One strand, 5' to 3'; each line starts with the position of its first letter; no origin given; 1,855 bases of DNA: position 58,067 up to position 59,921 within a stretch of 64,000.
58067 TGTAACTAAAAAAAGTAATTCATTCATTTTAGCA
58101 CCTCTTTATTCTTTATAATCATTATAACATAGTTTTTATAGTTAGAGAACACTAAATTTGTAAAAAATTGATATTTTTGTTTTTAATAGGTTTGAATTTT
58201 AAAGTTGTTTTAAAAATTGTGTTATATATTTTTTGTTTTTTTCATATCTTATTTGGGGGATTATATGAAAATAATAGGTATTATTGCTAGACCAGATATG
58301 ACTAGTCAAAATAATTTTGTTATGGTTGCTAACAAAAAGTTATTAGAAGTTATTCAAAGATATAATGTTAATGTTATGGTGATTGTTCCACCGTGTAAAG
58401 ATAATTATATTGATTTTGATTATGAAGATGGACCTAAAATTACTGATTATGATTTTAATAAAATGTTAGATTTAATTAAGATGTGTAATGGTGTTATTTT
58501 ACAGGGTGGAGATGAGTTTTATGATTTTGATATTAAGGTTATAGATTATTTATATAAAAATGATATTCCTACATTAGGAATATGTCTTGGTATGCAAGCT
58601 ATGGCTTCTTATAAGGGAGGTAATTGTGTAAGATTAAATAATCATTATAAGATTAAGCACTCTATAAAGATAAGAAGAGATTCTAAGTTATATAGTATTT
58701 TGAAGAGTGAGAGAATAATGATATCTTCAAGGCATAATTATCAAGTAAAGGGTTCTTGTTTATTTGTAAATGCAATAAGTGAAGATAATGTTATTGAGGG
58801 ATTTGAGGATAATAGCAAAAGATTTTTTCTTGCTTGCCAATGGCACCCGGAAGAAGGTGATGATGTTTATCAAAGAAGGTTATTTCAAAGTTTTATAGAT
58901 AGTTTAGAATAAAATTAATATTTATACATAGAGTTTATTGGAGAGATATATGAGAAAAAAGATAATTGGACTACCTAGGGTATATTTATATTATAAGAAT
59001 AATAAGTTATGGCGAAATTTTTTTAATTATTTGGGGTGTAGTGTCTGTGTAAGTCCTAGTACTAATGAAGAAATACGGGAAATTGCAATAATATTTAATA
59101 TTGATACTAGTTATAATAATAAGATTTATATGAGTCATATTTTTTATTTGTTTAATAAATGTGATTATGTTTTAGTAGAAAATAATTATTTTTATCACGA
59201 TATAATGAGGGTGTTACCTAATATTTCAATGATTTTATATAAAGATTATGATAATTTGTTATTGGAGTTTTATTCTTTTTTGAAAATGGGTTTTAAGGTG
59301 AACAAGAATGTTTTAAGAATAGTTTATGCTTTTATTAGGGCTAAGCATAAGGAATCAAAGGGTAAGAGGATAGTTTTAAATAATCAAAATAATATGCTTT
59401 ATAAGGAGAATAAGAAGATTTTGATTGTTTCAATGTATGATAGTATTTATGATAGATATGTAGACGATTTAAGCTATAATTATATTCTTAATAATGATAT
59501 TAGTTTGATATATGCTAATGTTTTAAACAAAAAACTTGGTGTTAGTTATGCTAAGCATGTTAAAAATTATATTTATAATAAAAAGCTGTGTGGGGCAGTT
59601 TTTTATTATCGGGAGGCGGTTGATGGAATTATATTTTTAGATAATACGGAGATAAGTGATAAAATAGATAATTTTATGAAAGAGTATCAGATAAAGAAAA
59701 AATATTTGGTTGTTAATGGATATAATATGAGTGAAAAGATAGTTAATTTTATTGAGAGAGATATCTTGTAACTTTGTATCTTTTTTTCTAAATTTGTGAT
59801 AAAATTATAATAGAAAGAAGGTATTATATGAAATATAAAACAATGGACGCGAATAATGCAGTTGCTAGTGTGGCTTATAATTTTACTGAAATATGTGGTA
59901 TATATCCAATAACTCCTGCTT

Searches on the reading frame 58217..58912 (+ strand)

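Call 73: search_protein_families(library=pfam, proteins=[window:58217-58912:+], max_evalue=0.00001)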
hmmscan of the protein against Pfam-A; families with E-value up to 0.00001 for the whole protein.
window:58217-58912:+ (231 aa): 2 families
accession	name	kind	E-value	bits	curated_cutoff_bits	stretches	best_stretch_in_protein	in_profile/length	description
PF00117.34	GATase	-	2.2e-21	76.8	22.8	1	81-226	34-186/190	Glutamine amidotransferase class-I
PF07722.19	Peptidase_C26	-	7.2e-20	72.1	20.5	1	104-212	93-219/219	Peptidase C26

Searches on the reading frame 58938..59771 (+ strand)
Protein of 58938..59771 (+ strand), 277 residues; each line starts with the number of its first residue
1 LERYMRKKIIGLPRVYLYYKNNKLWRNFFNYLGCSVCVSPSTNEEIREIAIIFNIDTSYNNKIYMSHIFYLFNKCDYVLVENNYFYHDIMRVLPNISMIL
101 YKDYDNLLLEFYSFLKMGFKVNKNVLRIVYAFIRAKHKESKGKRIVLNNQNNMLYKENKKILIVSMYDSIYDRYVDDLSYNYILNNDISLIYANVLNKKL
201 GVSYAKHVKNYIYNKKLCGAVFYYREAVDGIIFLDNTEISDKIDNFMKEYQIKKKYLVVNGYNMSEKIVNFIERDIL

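Call 73: search_protein_families(library=pfam, proteins=[window:58938-59771:+], max_evalue=0.00001)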
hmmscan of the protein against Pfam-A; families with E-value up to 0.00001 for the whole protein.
window:58938-59771:+ (277 aa): 1 family
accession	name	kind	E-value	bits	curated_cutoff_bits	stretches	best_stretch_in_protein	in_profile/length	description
PF09989.15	DUF2229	-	1.1e-11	45.3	29.4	1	10-79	2-74/218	CoA enzyme activase uncharacterised domain (DUF2229)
